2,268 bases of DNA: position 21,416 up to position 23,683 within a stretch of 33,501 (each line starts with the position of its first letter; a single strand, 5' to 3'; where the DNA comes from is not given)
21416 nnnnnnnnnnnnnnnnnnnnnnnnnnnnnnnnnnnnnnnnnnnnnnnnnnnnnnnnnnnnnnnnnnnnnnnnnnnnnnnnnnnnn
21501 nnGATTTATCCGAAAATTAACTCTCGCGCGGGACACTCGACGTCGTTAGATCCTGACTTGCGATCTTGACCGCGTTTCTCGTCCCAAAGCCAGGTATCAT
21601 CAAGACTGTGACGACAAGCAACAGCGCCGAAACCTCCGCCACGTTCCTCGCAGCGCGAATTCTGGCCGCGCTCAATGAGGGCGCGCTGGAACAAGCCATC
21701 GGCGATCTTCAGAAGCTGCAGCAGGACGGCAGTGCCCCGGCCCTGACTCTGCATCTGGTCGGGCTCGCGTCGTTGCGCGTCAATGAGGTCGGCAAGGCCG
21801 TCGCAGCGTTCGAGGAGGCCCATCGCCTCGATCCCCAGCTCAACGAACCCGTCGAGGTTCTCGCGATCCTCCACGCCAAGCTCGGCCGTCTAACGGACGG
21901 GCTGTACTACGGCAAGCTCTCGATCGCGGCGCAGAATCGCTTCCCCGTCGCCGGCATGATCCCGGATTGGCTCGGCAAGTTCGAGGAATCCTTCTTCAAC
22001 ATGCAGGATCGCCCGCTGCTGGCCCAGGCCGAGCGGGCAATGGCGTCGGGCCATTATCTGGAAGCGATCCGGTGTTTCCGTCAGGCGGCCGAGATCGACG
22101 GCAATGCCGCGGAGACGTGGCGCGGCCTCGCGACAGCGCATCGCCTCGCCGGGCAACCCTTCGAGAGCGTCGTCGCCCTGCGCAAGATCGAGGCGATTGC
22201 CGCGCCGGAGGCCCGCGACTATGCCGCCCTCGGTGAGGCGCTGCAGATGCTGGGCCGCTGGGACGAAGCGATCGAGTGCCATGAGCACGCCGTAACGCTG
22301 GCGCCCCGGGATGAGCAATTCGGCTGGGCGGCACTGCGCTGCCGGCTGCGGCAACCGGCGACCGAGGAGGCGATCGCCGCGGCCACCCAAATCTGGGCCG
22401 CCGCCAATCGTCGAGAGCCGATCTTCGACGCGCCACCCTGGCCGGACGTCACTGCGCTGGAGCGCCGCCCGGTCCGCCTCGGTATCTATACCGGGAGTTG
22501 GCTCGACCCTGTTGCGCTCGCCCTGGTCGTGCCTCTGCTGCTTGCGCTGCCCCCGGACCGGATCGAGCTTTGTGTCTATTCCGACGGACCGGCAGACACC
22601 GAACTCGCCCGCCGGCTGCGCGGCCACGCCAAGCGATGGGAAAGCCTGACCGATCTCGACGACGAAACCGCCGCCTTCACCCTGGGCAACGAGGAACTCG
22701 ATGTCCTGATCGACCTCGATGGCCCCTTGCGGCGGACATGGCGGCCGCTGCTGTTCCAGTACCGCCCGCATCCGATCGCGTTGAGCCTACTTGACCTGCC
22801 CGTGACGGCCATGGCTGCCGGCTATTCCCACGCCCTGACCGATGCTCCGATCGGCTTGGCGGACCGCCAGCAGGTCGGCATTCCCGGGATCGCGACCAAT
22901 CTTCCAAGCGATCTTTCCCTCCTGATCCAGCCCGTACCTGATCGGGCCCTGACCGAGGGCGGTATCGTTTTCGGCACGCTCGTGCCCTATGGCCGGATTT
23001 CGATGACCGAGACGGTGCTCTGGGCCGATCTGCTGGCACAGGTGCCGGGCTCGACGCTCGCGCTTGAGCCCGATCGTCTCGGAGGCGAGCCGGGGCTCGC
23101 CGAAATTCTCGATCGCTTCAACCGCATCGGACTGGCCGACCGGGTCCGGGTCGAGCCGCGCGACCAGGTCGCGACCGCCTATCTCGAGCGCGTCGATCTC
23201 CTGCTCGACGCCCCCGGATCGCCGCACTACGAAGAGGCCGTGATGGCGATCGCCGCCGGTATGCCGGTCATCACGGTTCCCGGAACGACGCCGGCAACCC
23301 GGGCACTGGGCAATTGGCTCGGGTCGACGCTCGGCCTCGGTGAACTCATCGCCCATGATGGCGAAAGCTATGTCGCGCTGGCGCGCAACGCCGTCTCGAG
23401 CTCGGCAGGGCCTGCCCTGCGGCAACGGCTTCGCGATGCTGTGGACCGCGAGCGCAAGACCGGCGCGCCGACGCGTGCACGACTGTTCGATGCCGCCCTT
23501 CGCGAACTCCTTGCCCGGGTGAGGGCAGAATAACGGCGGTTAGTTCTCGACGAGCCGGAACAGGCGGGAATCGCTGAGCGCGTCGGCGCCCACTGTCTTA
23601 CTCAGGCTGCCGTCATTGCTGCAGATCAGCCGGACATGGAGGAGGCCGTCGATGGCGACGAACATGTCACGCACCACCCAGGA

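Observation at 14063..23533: pseG/pseH pair split by a private KAS III-SDR-ACP-hydrolase cassette and Rieske oxygenases, capped by a TPR-GT41 transferase: candidate undescribed acyl-nonulosonate tailoring and transfer system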

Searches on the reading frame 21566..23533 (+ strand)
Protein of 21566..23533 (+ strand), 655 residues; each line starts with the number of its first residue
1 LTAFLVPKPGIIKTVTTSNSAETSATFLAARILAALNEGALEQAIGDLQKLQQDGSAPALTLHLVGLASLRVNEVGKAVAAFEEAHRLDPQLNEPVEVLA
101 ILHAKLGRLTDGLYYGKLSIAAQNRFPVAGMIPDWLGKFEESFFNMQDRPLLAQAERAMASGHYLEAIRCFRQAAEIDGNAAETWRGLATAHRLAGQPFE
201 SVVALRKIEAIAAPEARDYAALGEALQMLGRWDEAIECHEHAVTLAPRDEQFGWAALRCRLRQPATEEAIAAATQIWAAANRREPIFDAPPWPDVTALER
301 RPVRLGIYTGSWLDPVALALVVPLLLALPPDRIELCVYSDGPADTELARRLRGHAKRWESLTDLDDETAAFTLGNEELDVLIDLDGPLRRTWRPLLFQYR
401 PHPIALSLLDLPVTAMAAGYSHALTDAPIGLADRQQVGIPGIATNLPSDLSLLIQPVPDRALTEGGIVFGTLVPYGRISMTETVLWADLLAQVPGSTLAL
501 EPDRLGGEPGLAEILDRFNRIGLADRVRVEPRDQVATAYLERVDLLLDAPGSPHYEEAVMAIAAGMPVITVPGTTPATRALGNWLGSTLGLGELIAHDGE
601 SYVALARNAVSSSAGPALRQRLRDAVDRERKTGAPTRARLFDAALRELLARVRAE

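Call 3: search_protein_families(library=pfam, proteins=[window:21566-23533:+], max_evalue=0.01)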
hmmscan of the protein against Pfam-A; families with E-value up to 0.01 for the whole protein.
window:21566-23533:+ (655 aa): 12 families
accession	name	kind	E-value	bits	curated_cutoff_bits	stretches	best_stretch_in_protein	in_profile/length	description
PF07719.23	TPR_2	-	3.6e-14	52.1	27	2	217-249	2-34/34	Tetratricopeptide repeat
PF00515.34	TPR_1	-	1.3e-11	44.2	27.8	1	219-249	4-34/34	Tetratricopeptide repeat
PF13844.12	Glyco_transf_41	-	1.4e-08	33.9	25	1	461-632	363-530/543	Glycosyl transferase family 41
PF13414.12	TPR_11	-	2.1e-07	30.9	26.8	0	160-192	6-38/42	TPR repeat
PF13424.12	TPR_12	-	4.3e-07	30.5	30.1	1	181-246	2-75/77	Tetratricopeptide repeat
PF13428.12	TPR_14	-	4.7e-07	30.3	23.5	1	151-190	4-43/44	Tetratricopeptide repeat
PF13176.12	TPR_7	-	2.1e-06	27.8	27.9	1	220-249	3-32/36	Tetratricopeptide repeat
PF13181.12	TPR_8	-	3.3e-06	27.3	25.7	0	219-248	4-33/34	Tetratricopeptide repeat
PF14559.12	TPR_19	-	1.6e-05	25.5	25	0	158-222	1-64/68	Tetratricopeptide repeat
PF17169.10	NRBF2_MIT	-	9.3e-05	23.1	29.2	0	154-181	14-41/83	MIT domain of nuclear receptor-binding factor 2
PF13431.12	TPR_17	-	0.00057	20.4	24.4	0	170-200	1-31/34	Tetratricopeptide repeat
PF23914.1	TPR_CcmH_CycH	-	0.00064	20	42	0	215-252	49-86/158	Cytochrome c-type biogenesis protein H TPR domain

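Call 4: search_protein_families(library=ncbifam, proteins=[window:21566-23533:+], max_evalue=0.01)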
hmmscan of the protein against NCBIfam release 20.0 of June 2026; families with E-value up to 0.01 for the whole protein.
window:21566-23533:+ (655 aa): 6 families
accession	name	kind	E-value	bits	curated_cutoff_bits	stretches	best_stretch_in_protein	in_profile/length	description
TIGR02917.1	PEP_TPR_lipo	equivalog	1.9e-09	36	312.2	2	152-251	537-636/899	XrtA/PEP-CTERM system TPR-repeat protein PrsT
TIGR02552.1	LcrH_SycD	equivalog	4.4e-09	36.2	104.8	1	219-281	55-117/136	SycD/LcrH family type III secretion system chaperone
NF040959.1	MamA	equivalog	2.4e-08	33.7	200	1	154-250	43-139/204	magnetosome protein MamA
TIGR02521.1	type_IV_pilW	equivalog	0.00016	21.3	154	0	57-111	133-187/234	type IV pilus biogenesis/stability protein PilW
TIGR03939.1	PGA_TPR_OMP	equivalog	0.00027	19.3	366.65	1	152-277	92-217/800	poly-beta-1,6 N-acetyl-D-glucosamine export porin PgaA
NF033920.0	C39_PA2778_fam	equivalog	0.0075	15.7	150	0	148-204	190-246/255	PA2778 family cysteine peptidase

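Call 23: find_homologous_proteins(query=window:21566-23533:+, max_evalue=0.00001)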
Query window:21566-23533:+ (655 aa): 15 proteins with E <= 0.00001 among 8000 candidates.
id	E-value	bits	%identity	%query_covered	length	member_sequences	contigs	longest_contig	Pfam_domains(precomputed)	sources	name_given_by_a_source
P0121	0.0e+0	1412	100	98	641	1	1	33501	PF14559.13,PF13414.13,PF00515.35,PF13424.13,PF13176.13,PF13428.13,PF13844.13,PF13181.13,PF07719.24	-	-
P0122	0.0e+0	1245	87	98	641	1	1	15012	PF14559.13,PF13414.13,PF00515.35,PF13424.13,PF13176.13,PF13428.13,PF13844.13,PF07719.24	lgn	-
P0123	0.0e+0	1146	82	96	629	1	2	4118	PF13414.13,PF00515.35,PF13424.13,PF13176.13,PF13428.13,PF13844.13,PF13181.13,PF07719.24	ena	-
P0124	0.0e+0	1116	78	97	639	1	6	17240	PF14559.13,PF23914.2,PF13414.13,PF00515.35,PF13424.13,PF13176.13,PF13428.13,PF13844.13,PF13181.13,PF07719.24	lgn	-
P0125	0.0e+0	1045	76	96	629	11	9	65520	PF14559.13,PF13414.13,PF00515.35,PF13424.13,PF13176.13,PF13432.13,PF13428.13,PF13844.13,PF13181.13,PF07719.24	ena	-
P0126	0.0e+0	1021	72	98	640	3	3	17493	PF14559.13,PF13431.13,PF13414.13,PF00515.35,PF13424.13,PF13176.13,PF13432.13,PF13428.13,PF13844.13,PF13181.13,PF07719.24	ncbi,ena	-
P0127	7.7e-250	849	62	99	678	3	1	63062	PF13414.13,PF00515.35,PF13428.13,PF13844.13,PF07719.24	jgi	jgi:predicted O-linked N-acetylglucosamine transferase (SPINDLY family)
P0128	7.9e-238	809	62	95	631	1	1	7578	PF14559.13,PF13414.13,PF00515.35,PF13424.13,PF13428.13,PF13844.13,PF07719.24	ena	-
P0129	7.4e-234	796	61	96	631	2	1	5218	PF14559.13,PF13414.13,PF00515.35,PF13424.13,PF13428.13,PF13844.13,PF07719.24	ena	-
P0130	1.9e-37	147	27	90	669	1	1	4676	PF25063.1,PF13431.13,PF23914.2,PF13414.13,PF13176.13,PF13428.13,PF13844.13,PF14559.13,PF13371.13,PF00515.35,PF13432.13,PF13181.13,PF07719.24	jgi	jgi:protein O-GlcNAc transferase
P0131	4.9e-15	73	27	70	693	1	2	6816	PF13431.13,PF23914.2,PF13414.13,PF13428.13,PF12688.14,PF13844.13,PF25064.2,PF13374.13,PF07721.21,PF14559.13,PF00515.35,PF13424.13,PF13432.13,PF13181.13,PF14561.13,PF07719.24,PF13174.13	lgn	-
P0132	1.7e-13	68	30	27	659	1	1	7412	PF03704.24,PF25060.1,PF13414.13,PF12569.15,PF12688.14,PF13374.13,PF07721.21,PF24575.2,PF11846.15,PF00515.35,PF13424.13,PF13429.13,PF01075.24,PF07719.24,PF22116.2,PF13174.13,PF20308.5,PF25063.1,PF13431.13,PF23914.2,PF13176.13,PF13428.13,PF25064.2,PF14559.13,PF13371.13,PF17874.8,PF12895.14,PF21033.5,P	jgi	jgi:tetratricopeptide (TPR) repeat protein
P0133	4.3e-12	63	26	66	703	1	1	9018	PF13431.13,PF23914.2,PF13414.13,PF13176.13,PF13428.13,PF13844.13,PF14559.13,PF24575.2,PF13371.13,PF00515.35,PF12895.14,PF13424.13,PF13432.13,PF13181.13,PF07719.24,PF13174.13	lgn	-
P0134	4.4e-10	57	26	49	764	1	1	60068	PF13431.13,PF23914.2,PF25062.2,PF13414.13,PF13176.13,PF13428.13,PF13844.13,PF04733.21,PF25064.2,PF13374.13,PF07721.21,PF14559.13,PF24575.2,PF13371.13,PF00515.35,PF12895.14,PF13424.13,PF21033.5,PF13432.13,PF13181.13,PF07719.24,PF13174.13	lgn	-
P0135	1.2e-7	49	27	39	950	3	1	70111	PF25063.1,PF03704.24,PF13431.13,PF23914.2,PF13414.13,PF13176.13,PF13428.13,PF14559.13,PF24575.2,PF07714.24,PF00069.32,PF13371.13,PF00515.35,PF12895.14,PF13424.13,PF21033.5,PF13432.13,PF13429.13,PF13181.13,PF14561.13,PF07719.24,PF13174.13,PF20308.5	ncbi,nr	ncbi:MAG: tetratricopeptide repeat protein [Synergistaceae bacterium]|nr:tetratricopeptide repeat pr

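Call 34: search_solved_structures(query=window:21608-23533:+, max_evalue=0.01)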
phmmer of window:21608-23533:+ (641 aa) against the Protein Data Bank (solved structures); distinct sequences matched with E-value up to 0.01: 56.
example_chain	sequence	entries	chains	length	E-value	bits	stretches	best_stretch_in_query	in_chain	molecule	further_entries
9qhb_A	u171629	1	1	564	3.2e-42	148.1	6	147-237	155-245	Engineered tetratricopeptide repeat protein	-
8bu0_A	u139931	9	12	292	8.3e-41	143.4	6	147-237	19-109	Consensus tetratricopeptide repeat protein | Crystal structure of an 8-repeat consensus TPR superhelix with Zinc. | Monomer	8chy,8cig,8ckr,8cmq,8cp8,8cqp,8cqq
9qhc_A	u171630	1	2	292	2.9e-22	82.2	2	147-237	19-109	Engineered tetratricopeptide repeat protein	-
7yeh_B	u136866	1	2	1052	1.7e-18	69.7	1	443-592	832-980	UDP-N-acetylglucosamine--peptide N-acetylglucosaminyltransferase 110 kDa subunit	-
7yea_A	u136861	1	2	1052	1.7e-18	69.7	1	443-592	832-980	UDP-N-acetylglucosamine--peptide N-acetylglucosaminyltransferase 110 kDa subunit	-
7ntf_A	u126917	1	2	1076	1.8e-18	69.6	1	443-592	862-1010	Isoform 1 of UDP-N-acetylglucosamine--peptide N-acetylglucosaminyltransferase 110 kDa subu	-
7y4i_A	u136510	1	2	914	2.6e-18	69.1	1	152-633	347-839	Probable UDP-N-acetylglucosamine--peptide N-acetylglucosaminyltransferase SPINDLY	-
8dtf_A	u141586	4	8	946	3.5e-18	68.7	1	152-633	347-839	Probable UDP-N-acetylglucosamine--peptide N-acetylglucosaminyltransferase SPINDLY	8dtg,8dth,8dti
2fo7_A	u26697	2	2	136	6.9e-16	61.1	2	147-237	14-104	SYNTHETIC CONSENSUS TPR PROTEIN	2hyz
8ch0_A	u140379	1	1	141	7.6e-16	61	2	147-236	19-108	Consensus tetratricopeptide repeat protein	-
5djs_A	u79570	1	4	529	5.7e-15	58.1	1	135-610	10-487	Tetratricopeptide TPR_2 repeat protein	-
5lwv_A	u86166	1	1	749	1e-13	54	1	443-592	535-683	Host cell factor 1,UDP-N-acetylglucosamine--peptide N-acetylglucosaminyltransferase 110 kD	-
5lvv_A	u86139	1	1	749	1.2e-13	53.7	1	443-592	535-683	UDP-N-acetylglucosamine--peptide N-acetylglucosaminyltransferase 110 kDa subunit,UDP-N-ace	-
5hgv_A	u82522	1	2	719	1.3e-13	53.6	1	443-592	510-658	UDP-N-acetylglucosamine--peptide N-acetylglucosaminyltransferase 110 kDa subunit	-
8cm9_A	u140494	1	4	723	1.5e-13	53.4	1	443-592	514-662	UDP-N-acetylglucosamine--peptide N-acetylglucosaminyltransferase 110 kDa subunit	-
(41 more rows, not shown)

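Call 35: find_encoding_contigs(protein=P0125, flank=10000, max_places=2)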
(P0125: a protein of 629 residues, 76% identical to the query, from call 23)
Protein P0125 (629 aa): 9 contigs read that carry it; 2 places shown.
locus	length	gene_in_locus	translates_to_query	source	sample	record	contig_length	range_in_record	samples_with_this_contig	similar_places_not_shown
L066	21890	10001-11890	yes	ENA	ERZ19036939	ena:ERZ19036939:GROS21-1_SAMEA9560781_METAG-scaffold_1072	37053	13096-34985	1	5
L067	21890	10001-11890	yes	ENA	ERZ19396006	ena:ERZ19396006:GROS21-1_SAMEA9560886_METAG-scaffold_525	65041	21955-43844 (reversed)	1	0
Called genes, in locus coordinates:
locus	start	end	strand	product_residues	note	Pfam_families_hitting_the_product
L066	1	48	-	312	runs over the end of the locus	PF09296:NUDIX-like, PF09297:Zn_ribbon_NUD, PF00293:NUDIX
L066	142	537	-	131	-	PF06262:Zincin_1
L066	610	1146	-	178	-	PF02834:LigT_PEase, PF13563:2_5_RNA_ligase2, PF02834:LigT_PEase (weak)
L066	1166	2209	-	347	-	PF00248:Aldo_ket_red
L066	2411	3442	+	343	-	-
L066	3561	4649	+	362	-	PF08545:ACP_syn_III, PF08541:ACP_syn_III_C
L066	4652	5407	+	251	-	PF00106:adh_short, PF08659:KR, PF13561:adh_short_C2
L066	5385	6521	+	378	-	PF00355:Rieske, PF00848:Ring_hydroxyl_A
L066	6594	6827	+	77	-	-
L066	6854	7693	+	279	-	PF00561:Abhydrolase_1, PF12146:Hydrolase_4 (weak), PF12697:Abhydrolase_6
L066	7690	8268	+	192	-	PF13302:Acetyltransf_3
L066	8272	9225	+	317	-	PF00848:Ring_hydroxyl_A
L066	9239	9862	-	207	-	PF00355:Rieske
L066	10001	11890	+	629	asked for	PF00515:TPR_1 (faint), PF07719:TPR_2 (faint), PF13181:TPR_8 (faint), PF13414:TPR_11 (faint), PF13424:TPR_12 (faint), PF13428:TPR_14 (faint), PF13432:TPR_16 (faint), PF13844:Glyco_transf_41 (weak), +2 more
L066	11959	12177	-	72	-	-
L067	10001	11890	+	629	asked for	PF00515:TPR_1 (faint), PF07719:TPR_2 (faint), PF13181:TPR_8 (faint), PF13414:TPR_11 (faint), PF13424:TPR_12 (faint), PF13428:TPR_14 (faint), PF13432:TPR_16 (faint), PF13844:Glyco_transf_41 (weak), +2 more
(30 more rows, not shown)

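Call 36: find_encoding_contigs(protein=P0126, flank=10000, max_places=2)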
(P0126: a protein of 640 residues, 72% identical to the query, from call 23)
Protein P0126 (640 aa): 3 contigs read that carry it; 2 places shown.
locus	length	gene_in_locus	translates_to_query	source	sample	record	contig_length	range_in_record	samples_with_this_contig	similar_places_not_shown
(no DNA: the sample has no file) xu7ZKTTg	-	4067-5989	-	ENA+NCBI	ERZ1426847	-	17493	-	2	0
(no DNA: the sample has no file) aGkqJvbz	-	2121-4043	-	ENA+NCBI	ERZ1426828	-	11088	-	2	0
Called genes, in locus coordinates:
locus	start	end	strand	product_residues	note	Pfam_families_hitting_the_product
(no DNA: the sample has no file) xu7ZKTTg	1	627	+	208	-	?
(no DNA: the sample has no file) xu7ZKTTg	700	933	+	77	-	-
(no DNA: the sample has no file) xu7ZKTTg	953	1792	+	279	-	PF00561:Abhydrolase_1, PF12146:Hydrolase_4 (weak), PF12697:Abhydrolase_6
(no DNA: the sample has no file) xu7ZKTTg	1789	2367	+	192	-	PF13302:Acetyltransf_3 (weak)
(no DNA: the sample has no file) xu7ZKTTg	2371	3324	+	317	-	PF00848:Ring_hydroxyl_A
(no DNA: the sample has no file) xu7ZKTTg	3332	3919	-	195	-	PF00355:Rieske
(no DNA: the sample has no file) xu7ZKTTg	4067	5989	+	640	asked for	PF13424:TPR_12 (faint), PF14559:TPR_19 (faint), PF00515:TPR_1 (faint), PF07719:TPR_2 (faint), PF13176:TPR_7 (faint), PF13181:TPR_8 (faint), PF13432:TPR_16 (weak), PF13844:Glyco_transf_41, +3 more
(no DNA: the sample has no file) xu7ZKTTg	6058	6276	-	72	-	-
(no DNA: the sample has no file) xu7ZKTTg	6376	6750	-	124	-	PF09538:FYDLN_acid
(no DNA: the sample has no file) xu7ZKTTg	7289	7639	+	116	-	-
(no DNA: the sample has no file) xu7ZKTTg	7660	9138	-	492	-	PF13091:PLDc_2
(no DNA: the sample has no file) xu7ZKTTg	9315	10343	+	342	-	PF00756:Esterase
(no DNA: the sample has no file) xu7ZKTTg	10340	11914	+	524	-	-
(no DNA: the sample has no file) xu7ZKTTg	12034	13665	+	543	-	PF13231:PMT_2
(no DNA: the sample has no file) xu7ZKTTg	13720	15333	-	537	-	PF05681:Fumerase, PF05683:Fumerase_C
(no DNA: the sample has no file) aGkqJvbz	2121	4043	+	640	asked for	PF13424:TPR_12 (faint), PF14559:TPR_19 (faint), PF00515:TPR_1 (faint), PF07719:TPR_2 (faint), PF13176:TPR_7 (faint), PF13181:TPR_8 (faint), PF13432:TPR_16 (weak), PF13844:Glyco_transf_41, +3 more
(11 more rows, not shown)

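Call 56: search_protein_representatives(protein=window:21608-23533:+)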
Query: 641 residues. Proteins with E-value up to 0.001 (for the whole library): 22199; up to 1e-10: 9975; up to 1e-30: 443. The best 150 are listed.
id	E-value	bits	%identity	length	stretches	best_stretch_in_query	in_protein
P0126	0.0e+00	1021.6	72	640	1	1-639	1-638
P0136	1.6e-130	453.0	28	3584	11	146-614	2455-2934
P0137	2.4e-117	409.5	42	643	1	38-634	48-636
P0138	6.7e-109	381.6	25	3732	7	155-596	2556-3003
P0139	6.4e-108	378.4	39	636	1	17-629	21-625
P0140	2.1e-105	370.0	39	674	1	14-636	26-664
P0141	3.5e-105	369.3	27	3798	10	148-637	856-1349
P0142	9.0e-98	344.8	37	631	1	15-633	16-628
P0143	9.6e-94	331.5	39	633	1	15-631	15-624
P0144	6.6e-93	328.8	26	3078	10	141-613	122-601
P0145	5.2e-92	325.8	36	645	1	14-633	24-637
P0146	4.7e-89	316.0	27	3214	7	152-634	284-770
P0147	5.9e-89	315.7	29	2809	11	258-618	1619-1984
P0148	4.0e-87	309.7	37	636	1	45-624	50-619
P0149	8.0e-87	308.7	38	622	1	39-634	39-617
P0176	1.1e-61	225.7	34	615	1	28-635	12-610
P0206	1.5e-52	195.4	36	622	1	11-632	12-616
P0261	3.4e-45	171.2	28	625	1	45-591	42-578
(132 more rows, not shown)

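Call 57: list_cluster_members(proteins=[P0137, P0139, P0140, P0142, P0143, P0145, P0149, P0176, P0206, P0261])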
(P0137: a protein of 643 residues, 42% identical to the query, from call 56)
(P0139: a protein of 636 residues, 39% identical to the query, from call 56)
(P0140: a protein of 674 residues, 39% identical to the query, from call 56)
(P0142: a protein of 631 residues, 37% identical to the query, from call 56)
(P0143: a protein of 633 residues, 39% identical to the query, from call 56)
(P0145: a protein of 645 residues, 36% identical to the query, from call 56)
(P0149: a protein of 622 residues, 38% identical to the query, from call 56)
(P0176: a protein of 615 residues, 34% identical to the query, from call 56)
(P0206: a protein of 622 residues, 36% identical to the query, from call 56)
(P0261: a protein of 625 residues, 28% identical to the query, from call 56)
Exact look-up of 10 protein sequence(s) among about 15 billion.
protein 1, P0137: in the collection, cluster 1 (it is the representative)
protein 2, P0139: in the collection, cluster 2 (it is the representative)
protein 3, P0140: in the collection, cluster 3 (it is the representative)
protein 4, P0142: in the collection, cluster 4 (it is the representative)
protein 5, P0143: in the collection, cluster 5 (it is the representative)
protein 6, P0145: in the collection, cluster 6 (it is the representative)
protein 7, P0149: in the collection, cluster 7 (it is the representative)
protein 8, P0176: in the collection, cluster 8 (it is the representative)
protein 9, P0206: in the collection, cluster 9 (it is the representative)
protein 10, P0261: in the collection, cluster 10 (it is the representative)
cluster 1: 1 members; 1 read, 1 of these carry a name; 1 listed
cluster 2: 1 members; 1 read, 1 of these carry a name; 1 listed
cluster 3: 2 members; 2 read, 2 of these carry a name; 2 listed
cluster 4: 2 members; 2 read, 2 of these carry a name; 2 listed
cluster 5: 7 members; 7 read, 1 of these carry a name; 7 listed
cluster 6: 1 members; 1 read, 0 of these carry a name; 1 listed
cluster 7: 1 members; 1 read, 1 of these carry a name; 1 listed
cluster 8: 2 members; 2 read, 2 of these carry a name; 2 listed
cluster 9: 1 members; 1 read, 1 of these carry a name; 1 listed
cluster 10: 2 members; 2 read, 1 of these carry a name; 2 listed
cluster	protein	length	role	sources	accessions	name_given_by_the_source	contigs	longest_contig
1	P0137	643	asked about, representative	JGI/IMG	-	predicted O-linked N-acetylglucosamine transferase (SPINDLY family)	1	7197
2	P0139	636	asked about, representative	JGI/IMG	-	protein O-GlcNAc transferase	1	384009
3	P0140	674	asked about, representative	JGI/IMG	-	predicted O-linked N-acetylglucosamine transferase (SPINDLY family)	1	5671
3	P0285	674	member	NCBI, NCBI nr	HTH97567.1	MAG TPA: hypothetical protein VL574_09135 [Stellaceae bacterium] | hypothetical protein [Stellaceae bacterium]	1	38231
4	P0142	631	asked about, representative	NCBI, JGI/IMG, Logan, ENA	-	tetratricopeptide (TPR) repeat protein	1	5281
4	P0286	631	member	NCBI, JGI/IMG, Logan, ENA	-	tetratricopeptide (TPR) repeat protein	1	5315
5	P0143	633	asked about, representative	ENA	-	-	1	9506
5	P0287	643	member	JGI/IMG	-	predicted O-linked N-acetylglucosamine transferase (SPINDLY family)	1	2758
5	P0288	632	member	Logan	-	-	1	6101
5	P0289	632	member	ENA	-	-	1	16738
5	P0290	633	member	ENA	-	-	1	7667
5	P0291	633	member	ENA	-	-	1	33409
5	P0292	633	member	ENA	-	-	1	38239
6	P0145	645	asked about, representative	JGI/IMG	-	-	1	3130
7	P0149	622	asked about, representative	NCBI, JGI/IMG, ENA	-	Flp pilus assembly protein TadD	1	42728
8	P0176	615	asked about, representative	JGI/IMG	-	hypothetical protein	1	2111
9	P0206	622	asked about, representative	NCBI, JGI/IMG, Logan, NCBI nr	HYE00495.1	MAG TPA: hypothetical protein VEH84_14005 [Alphaproteobacteria bacterium] | hypothetical protein [Alphaproteobacteria bacterium]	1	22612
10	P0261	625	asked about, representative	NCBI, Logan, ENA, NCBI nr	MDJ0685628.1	MAG: hypothetical protein QNJ84_13065 [Alphaproteobacteria bacterium] | hypothetical protein [Alphaproteobacteria bacterium]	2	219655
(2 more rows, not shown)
